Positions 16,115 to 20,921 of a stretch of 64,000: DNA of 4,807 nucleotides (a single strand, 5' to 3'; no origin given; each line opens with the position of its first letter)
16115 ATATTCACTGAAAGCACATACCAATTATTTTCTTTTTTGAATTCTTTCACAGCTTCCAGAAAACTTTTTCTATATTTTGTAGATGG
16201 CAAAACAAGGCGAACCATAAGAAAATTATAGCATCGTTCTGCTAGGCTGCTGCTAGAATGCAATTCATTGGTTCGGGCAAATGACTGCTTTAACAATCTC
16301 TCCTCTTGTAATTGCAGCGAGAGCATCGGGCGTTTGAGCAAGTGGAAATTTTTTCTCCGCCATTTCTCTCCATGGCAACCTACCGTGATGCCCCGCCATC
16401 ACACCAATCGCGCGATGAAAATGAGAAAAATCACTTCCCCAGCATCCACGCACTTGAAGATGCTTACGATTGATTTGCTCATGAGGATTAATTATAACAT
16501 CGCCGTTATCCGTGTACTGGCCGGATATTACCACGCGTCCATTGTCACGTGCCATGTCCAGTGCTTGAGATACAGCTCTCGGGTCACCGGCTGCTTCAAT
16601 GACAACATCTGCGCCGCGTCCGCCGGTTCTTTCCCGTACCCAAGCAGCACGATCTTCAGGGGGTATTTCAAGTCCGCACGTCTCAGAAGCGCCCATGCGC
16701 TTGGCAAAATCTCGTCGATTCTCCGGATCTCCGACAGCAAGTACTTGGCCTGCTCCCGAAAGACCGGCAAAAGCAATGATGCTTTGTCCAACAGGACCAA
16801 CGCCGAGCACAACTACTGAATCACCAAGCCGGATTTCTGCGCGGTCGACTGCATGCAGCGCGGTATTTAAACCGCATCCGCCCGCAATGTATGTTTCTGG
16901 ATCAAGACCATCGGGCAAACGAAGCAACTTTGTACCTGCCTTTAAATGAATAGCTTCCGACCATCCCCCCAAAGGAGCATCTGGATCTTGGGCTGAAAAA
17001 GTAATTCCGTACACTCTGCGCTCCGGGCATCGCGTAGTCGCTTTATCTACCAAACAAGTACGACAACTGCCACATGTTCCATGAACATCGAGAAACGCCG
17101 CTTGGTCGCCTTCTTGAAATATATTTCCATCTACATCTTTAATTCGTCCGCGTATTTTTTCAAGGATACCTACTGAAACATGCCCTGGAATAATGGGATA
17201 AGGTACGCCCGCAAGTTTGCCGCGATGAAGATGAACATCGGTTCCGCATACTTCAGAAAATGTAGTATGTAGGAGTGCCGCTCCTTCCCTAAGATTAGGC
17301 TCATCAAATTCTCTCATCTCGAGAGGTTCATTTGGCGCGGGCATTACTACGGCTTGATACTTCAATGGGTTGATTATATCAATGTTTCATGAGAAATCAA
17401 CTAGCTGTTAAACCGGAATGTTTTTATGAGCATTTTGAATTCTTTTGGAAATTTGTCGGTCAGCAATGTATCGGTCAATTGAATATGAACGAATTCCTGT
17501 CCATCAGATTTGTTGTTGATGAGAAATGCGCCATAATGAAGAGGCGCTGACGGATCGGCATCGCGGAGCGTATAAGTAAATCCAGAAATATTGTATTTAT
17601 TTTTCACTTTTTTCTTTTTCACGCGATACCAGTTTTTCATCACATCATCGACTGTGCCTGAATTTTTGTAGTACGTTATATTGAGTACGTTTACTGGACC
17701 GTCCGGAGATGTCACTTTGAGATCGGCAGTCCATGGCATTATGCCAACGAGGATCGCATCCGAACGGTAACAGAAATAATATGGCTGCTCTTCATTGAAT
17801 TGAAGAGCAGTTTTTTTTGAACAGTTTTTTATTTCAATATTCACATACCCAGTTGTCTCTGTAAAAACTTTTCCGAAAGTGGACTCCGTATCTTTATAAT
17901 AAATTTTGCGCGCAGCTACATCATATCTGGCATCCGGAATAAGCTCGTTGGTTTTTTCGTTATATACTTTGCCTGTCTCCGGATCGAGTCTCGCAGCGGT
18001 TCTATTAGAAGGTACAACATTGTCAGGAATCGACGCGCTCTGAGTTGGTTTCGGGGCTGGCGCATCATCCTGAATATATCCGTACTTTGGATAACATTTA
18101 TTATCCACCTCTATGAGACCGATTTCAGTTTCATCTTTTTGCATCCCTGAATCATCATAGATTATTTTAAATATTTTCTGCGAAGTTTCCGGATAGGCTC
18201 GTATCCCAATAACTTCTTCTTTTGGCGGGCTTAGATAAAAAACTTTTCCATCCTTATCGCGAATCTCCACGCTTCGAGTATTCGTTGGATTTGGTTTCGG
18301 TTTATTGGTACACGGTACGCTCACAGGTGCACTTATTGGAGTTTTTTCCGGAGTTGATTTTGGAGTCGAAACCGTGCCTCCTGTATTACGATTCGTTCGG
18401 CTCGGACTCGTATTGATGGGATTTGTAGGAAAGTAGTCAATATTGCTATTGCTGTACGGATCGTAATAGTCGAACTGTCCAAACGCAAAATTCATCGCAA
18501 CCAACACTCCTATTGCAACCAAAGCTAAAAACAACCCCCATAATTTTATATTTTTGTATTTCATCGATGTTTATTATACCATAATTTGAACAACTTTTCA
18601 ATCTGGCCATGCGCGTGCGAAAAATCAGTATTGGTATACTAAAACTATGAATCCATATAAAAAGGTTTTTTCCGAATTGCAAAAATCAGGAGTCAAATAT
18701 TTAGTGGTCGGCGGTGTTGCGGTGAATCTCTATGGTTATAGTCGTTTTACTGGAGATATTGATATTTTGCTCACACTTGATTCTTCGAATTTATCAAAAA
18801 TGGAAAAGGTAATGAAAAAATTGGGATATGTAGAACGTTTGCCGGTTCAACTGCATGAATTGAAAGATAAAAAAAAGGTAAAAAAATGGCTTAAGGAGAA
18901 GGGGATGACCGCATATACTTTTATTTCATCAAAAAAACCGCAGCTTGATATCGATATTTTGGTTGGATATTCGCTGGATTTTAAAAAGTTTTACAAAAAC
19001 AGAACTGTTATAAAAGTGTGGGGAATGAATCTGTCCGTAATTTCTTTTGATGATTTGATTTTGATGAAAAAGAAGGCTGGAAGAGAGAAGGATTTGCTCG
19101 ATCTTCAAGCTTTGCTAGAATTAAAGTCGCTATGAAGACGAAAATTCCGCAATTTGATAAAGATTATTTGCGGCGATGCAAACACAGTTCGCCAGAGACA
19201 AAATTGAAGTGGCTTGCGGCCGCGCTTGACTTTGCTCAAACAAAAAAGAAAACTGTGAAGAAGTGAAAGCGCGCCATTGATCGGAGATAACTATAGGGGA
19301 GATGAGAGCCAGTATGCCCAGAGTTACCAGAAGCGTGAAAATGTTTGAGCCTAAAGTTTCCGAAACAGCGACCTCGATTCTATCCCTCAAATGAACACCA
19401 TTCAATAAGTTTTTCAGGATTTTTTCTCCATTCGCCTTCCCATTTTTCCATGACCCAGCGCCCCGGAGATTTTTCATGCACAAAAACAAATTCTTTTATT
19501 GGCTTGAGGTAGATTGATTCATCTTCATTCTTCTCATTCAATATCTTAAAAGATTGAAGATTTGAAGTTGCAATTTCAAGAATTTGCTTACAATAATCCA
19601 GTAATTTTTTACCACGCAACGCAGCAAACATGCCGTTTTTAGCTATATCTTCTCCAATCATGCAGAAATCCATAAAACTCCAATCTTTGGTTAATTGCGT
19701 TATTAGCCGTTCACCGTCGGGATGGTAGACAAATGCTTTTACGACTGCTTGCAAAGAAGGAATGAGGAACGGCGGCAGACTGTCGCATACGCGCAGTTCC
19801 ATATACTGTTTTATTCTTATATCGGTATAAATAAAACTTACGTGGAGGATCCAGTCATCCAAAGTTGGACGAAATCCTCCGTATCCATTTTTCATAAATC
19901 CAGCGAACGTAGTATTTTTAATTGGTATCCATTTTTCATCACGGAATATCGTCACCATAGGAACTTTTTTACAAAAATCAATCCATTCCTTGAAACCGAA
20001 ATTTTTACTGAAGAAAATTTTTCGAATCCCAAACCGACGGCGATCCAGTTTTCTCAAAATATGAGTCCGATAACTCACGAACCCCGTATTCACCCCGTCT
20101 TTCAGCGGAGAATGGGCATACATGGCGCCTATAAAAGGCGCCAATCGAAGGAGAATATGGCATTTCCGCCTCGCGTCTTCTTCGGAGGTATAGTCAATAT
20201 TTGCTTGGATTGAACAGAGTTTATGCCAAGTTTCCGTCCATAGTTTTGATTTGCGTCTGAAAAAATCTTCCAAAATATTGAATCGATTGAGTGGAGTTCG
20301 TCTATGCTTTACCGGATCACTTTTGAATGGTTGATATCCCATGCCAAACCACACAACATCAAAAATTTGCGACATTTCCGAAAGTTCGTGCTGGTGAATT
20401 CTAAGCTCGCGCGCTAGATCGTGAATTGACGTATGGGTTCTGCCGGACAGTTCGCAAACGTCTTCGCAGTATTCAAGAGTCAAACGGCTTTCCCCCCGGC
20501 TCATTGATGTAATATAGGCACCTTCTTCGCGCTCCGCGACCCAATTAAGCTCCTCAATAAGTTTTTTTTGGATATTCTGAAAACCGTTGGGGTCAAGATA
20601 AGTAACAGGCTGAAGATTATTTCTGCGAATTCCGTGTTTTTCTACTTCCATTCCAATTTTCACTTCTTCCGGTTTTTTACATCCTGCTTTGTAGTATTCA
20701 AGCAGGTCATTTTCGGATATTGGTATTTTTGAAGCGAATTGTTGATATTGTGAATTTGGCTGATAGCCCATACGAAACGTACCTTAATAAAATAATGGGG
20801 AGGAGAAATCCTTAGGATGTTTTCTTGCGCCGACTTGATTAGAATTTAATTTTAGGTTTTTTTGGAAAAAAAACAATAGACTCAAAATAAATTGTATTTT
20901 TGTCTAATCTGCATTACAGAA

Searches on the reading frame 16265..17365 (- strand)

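Call 30: search_protein_families(library=pfam, proteins=[window:16265-17365:-])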
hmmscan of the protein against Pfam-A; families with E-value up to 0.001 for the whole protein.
window:16265-17365:- (366 aa): 4 families
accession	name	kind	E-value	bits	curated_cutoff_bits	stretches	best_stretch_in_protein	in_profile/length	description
PF00107.32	ADH_zinc_N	-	2.5e-21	76.4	31.8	1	191-321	1-125/129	Zinc-binding dehydrogenase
PF08240.17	ADH_N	-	5.6e-13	49.5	23.5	1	27-152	2-104/104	Alcohol dehydrogenase GroES-like domain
PF16912.11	Glu_dehyd_C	-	8.3e-08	32.4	34.9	1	181-351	31-200/211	Glucose dehydrogenase C-terminus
PF13602.12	ADH_zinc_N_2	-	0.00032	22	27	0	240-355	11-126/134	Zinc-binding dehydrogenase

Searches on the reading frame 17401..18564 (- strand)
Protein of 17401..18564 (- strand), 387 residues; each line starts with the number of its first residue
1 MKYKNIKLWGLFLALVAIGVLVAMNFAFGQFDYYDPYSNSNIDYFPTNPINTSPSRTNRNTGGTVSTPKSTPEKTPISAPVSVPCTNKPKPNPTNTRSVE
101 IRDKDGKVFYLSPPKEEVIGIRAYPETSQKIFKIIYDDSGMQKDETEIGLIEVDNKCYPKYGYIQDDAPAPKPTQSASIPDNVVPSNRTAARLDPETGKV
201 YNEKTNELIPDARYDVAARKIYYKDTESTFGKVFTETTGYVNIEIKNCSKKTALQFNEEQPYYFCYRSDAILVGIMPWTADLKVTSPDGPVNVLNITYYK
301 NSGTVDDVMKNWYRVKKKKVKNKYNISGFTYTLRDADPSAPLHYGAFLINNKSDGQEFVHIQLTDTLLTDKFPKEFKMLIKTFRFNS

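Call 30: search_protein_families(library=pfam, proteins=[window:17401-18564:-])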
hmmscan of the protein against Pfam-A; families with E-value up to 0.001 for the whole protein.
window:17401-18564:- (387 aa): 0 families

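Call 44: find_encoding_contigs(protein=window:17401-18564:-, flank=10000, max_places=8)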
Protein window:17401-18564:- (387 aa): 3 contigs read that carry it; 3 places shown.
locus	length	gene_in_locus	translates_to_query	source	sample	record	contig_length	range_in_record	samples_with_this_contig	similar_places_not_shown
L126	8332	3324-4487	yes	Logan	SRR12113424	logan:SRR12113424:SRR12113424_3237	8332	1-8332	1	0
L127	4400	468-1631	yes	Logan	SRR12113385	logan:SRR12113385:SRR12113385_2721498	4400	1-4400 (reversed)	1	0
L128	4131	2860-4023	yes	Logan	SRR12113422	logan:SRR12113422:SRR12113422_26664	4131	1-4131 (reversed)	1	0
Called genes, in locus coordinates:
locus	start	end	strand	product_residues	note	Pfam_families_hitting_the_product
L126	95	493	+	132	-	PF03073:TspO_MBR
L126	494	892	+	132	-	PF06262:Zincin_1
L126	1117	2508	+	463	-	PF04107:GCS2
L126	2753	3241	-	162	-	PF09970:DUF2204 (faint), PF19502:DUF6036 (weak)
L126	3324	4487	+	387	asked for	-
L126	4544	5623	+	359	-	PF08240:ADH_N, PF16912:Glu_dehyd_C, PF00107:ADH_zinc_N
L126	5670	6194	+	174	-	PF13302:Acetyltransf_3, PF00583:Acetyltransf_1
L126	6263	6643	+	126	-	-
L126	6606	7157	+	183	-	-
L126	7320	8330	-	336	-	?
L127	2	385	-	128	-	?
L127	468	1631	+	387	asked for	-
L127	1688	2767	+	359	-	PF08240:ADH_N, PF16912:Glu_dehyd_C, PF00107:ADH_zinc_N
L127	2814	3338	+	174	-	PF13302:Acetyltransf_3, PF00583:Acetyltransf_1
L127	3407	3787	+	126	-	-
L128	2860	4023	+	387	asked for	-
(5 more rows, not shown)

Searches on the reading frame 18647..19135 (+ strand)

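Call 30: search_protein_families(library=pfam, proteins=[window:18647-19135:+])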
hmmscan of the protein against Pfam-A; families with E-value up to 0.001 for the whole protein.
window:18647-19135:+ (162 aa): 5 families
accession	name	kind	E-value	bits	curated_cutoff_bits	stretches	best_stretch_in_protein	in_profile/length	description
PF09970.15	DUF2204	-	2.9e-07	30.7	20.3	1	4-48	5-50/181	Nucleotidyl transferase of unknown function (DUF2204)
PF19502.5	DUF6036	-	6.1e-07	29.8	23.6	1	14-155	18-117/164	Nucleotidyltransferase of unknown function (DUF6036)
PF14907.12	NTP_transf_5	-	2.4e-05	24.5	31.2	1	5-138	61-184/249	Uncharacterised nucleotidyltransferase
PF08843.17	AbiEii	-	6.1e-05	23.5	22.5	1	18-158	15-170/238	Nucleotidyl transferase AbiEii toxin, Type IV TA system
PF01909.29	NTP_transf_2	-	0.00036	21.3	21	0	5-84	5-89/93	Nucleotidyltransferase domain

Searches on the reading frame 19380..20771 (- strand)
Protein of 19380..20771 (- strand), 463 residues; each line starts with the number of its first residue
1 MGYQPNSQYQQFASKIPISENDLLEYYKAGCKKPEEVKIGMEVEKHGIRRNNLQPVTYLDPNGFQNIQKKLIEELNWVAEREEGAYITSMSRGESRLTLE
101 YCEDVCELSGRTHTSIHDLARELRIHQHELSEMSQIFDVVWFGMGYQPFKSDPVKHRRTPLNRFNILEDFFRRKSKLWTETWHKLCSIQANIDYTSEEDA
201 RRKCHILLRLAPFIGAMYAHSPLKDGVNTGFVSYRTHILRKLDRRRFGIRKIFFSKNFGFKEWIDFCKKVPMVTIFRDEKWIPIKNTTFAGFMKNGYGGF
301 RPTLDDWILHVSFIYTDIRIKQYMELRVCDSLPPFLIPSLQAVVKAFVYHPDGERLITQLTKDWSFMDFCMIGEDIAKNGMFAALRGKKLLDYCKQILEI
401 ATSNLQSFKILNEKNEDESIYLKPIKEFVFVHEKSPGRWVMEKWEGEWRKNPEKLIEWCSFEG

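Call 30: search_protein_families(library=pfam, proteins=[window:19380-20771:-])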
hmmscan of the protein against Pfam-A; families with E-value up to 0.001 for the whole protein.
window:19380-20771:- (463 aa): 1 family
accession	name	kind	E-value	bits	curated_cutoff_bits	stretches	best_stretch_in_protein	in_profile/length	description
PF04107.18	GCS2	-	5e-29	102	21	1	82-338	25-264/291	Glutamate-cysteine ligase family 2(GCS2)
